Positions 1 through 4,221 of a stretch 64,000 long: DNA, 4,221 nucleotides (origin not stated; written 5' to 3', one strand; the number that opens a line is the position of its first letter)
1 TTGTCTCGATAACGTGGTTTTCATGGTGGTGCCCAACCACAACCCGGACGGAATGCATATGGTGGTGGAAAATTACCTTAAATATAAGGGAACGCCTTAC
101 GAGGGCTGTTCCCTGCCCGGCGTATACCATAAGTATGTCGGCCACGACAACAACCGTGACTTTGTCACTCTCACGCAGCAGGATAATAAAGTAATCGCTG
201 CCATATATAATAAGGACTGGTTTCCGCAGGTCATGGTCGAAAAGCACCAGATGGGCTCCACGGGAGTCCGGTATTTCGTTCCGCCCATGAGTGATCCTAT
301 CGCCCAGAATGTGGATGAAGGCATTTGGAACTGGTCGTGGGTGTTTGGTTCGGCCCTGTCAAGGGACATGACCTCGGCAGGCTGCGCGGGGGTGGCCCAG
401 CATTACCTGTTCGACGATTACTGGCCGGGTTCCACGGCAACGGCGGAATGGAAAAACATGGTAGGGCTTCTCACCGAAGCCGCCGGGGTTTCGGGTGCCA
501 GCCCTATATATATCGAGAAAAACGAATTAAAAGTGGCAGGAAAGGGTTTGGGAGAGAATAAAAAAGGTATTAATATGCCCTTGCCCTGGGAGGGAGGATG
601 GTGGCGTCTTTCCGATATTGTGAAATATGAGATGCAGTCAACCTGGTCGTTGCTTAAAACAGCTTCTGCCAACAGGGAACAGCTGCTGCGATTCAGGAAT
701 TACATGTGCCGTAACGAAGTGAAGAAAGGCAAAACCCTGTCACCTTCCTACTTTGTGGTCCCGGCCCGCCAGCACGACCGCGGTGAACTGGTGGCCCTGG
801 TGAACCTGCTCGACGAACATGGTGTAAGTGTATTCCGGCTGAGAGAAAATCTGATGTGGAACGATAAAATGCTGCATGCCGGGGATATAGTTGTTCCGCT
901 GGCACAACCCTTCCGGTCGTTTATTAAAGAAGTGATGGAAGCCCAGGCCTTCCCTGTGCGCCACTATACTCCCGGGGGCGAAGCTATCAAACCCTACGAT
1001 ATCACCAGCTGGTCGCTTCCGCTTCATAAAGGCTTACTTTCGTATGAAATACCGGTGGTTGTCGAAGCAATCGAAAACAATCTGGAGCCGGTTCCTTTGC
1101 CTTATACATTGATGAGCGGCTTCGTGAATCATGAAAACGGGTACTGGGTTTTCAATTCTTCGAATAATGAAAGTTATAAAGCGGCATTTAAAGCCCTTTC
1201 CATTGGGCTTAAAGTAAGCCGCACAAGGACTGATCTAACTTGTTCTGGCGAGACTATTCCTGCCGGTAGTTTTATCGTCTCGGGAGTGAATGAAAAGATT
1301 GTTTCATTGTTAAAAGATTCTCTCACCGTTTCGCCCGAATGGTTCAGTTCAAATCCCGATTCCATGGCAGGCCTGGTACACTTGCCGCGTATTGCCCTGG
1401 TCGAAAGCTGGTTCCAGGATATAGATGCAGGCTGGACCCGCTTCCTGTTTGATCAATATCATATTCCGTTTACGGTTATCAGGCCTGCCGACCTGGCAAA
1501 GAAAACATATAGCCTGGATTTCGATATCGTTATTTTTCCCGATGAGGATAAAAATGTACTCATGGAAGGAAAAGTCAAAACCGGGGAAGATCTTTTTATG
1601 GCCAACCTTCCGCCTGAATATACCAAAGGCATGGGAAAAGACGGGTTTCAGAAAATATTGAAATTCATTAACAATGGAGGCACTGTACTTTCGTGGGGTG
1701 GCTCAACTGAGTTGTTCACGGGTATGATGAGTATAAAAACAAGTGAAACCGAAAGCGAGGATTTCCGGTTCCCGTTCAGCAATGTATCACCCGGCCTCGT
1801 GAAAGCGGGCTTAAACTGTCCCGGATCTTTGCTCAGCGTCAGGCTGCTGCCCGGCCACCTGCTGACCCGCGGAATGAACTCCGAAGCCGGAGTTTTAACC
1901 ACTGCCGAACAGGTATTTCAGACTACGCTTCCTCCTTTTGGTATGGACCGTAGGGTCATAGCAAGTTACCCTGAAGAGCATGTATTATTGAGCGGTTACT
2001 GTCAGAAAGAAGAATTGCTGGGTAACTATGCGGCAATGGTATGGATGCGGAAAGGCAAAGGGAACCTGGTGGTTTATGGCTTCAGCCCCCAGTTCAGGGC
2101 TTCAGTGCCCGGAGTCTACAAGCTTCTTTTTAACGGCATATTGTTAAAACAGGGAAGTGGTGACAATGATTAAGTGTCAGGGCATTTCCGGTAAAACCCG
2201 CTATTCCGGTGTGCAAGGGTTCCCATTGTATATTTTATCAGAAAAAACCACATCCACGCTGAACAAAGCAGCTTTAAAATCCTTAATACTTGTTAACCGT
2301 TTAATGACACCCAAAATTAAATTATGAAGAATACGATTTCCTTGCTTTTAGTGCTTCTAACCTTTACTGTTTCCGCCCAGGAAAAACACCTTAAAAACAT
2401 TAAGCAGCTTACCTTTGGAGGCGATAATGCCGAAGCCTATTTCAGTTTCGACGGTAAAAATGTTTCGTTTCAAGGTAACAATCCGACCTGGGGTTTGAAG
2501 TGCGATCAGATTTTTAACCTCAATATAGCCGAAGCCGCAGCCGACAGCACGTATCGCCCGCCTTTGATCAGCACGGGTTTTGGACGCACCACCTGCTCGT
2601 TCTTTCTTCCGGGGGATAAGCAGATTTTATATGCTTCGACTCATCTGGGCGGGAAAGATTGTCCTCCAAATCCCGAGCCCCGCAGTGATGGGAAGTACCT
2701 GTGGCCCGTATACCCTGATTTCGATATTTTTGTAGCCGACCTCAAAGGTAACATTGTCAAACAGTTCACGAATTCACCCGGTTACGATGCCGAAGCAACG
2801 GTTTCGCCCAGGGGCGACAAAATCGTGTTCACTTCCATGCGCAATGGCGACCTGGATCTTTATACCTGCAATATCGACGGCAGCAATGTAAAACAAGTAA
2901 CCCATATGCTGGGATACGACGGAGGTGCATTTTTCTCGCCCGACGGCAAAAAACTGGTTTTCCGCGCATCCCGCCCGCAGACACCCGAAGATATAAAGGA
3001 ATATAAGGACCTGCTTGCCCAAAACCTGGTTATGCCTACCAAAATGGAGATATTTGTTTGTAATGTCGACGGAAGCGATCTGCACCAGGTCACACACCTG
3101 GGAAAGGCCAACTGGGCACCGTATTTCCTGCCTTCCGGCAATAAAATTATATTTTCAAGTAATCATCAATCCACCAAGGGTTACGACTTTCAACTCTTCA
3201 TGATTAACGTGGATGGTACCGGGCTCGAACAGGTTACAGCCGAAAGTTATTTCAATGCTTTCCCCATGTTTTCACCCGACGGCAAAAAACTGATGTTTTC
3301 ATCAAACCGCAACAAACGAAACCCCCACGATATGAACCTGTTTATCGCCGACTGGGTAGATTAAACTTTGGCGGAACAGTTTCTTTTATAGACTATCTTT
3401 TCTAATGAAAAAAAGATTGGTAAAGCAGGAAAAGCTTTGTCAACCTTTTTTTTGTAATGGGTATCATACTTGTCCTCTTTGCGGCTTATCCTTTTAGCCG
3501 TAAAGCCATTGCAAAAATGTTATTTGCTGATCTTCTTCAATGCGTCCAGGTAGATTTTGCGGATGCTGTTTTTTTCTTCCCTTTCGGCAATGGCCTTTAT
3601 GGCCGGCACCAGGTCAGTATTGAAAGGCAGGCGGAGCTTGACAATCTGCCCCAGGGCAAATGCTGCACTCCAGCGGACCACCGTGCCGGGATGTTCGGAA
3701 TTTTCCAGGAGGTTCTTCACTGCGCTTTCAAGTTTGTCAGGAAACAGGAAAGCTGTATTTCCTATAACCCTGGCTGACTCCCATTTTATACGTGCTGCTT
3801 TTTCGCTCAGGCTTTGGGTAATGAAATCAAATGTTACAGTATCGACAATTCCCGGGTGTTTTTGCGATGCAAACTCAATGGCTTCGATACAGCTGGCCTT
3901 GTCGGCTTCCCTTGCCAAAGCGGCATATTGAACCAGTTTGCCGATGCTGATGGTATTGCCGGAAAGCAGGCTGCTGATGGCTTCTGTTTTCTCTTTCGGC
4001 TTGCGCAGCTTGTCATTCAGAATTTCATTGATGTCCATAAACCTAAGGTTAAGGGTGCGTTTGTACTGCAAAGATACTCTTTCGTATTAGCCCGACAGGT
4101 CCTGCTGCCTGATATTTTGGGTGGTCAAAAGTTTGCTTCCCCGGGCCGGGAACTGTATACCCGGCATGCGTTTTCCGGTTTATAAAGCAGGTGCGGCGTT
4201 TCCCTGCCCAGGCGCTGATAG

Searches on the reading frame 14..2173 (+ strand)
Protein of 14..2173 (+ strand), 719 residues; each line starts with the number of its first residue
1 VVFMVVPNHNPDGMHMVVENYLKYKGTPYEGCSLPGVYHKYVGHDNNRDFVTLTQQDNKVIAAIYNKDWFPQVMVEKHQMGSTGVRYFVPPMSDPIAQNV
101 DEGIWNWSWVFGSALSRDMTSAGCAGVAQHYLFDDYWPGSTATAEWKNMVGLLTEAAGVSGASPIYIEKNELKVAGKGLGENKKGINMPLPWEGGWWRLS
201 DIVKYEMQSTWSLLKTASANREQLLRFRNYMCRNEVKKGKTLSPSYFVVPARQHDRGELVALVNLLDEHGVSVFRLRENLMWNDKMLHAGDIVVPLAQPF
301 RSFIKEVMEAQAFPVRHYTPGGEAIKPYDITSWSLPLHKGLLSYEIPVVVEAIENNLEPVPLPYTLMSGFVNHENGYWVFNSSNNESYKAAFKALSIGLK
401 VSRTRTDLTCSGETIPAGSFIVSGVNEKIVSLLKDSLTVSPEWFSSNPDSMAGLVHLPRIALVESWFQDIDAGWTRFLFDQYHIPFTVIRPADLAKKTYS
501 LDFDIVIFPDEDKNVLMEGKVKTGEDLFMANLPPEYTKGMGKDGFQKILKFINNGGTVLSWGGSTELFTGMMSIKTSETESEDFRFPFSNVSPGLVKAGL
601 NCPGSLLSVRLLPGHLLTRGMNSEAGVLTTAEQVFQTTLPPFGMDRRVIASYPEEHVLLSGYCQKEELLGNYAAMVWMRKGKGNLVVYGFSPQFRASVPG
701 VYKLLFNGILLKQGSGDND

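Call 6: search_protein_families(library=pfam, proteins=[window:14-2173:+], max_evalue=0.001)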
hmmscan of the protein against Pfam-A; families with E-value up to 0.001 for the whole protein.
window:14-2173:+ (719 aa): 0 families

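Call 58: search_protein_families(library=ncbifam, proteins=[window:14-2170:+], max_evalue=1)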
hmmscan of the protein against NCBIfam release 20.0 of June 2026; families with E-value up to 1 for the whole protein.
window:14-2170:+ (719 aa): 0 families

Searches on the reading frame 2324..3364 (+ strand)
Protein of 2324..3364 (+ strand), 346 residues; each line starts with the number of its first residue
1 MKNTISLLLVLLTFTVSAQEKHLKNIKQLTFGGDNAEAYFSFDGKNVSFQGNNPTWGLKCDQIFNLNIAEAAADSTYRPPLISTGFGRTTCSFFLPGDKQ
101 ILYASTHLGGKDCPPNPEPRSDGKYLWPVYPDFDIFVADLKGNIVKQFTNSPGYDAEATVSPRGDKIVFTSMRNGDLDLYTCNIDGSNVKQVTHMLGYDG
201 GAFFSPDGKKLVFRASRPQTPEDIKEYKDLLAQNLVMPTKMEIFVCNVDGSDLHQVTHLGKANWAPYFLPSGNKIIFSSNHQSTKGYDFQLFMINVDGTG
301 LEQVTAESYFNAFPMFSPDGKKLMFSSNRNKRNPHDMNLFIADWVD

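Call 6: search_protein_families(library=pfam, proteins=[window:2324-3364:+], max_evalue=0.001)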
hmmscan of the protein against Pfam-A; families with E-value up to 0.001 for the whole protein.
window:2324-3364:+ (346 aa): 3 families
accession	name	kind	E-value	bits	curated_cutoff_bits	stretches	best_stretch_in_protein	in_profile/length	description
PF07676.18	PD40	-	4e-33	113.1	20.9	3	301-334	1-31/38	WD40-like Beta Propeller Repeat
PF00930.27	DPPIV_N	-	3.4e-05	23.2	22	0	135-194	25-80/354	Dipeptidyl peptidase IV (DPP IV) N-terminal region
PF04069.17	OpuAC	-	0.0008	19.5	21.2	0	142-257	17-136/257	Substrate binding domain of ABC-type glycine betaine transport system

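Call 58: search_protein_families(library=ncbifam, proteins=[window:2324-3361:+], max_evalue=1)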
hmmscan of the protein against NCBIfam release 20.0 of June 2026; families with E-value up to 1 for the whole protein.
window:2324-3361:+ (346 aa): 8 families
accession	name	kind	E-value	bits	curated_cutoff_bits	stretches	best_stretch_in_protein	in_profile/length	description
TIGR02800.1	propeller_TolB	equivalog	2.1e-32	112.6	343.15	2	134-217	216-299/418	Tol-Pal system beta propeller repeat protein TolB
NF053518.1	DipepPtdsDpp5Prph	equivalog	1.5e-19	70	900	2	134-231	43-140/655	dipeptidyl-peptidase Dpp5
NF003124.0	PRK04043.1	equivalog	1.5e-18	66.8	428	2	136-330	216-389/419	Tol-Pal system protein TolB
NF002183.0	PRK01029.1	equivalog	8.3e-11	41.6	405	2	135-217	213-301/429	Tol-Pal system protein TolB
NF053607.1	CHU_0125_OmpA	equivalog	2.6e-07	29.5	620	1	265-331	223-296/639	CHU_0125 family OmpA-like outer membrane integrity protein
NF052339.1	hydrazine_alpha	equivalog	6.6e-07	27.6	800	2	134-198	84-150/804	hydrazine synthase subunit alpha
NF033523.0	lasso_peptidase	equivalog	2.2e-05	23.4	400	2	157-218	92-153/638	Atxe2 family lasso peptide isopeptidase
TIGR04275.1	beta_prop_Msarc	repeat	0.0001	22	85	1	164-184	18-38/40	beta-propeller repeat protein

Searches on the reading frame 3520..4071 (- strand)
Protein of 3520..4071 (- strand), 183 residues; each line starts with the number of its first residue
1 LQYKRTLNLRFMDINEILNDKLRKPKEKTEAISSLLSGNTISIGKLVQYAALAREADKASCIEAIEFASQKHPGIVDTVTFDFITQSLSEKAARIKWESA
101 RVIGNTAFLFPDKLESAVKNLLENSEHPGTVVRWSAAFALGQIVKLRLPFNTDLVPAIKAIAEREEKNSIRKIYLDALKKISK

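Call 6: search_protein_families(library=pfam, proteins=[window:3520-4071:-], max_evalue=0.001)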
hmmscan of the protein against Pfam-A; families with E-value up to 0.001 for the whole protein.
window:3520-4071:- (183 aa): 2 families
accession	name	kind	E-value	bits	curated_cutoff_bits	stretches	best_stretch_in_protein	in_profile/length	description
PF25767.1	ARM_TBCD_2nd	-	2.8e-07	30.6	29.7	1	109-168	70-130/245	Tubulin-specific chaperone D-like, ARM repeats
PF13513.12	HEAT_EZ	-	0.00032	21.6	27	1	94-143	2-55/55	HEAT-like repeat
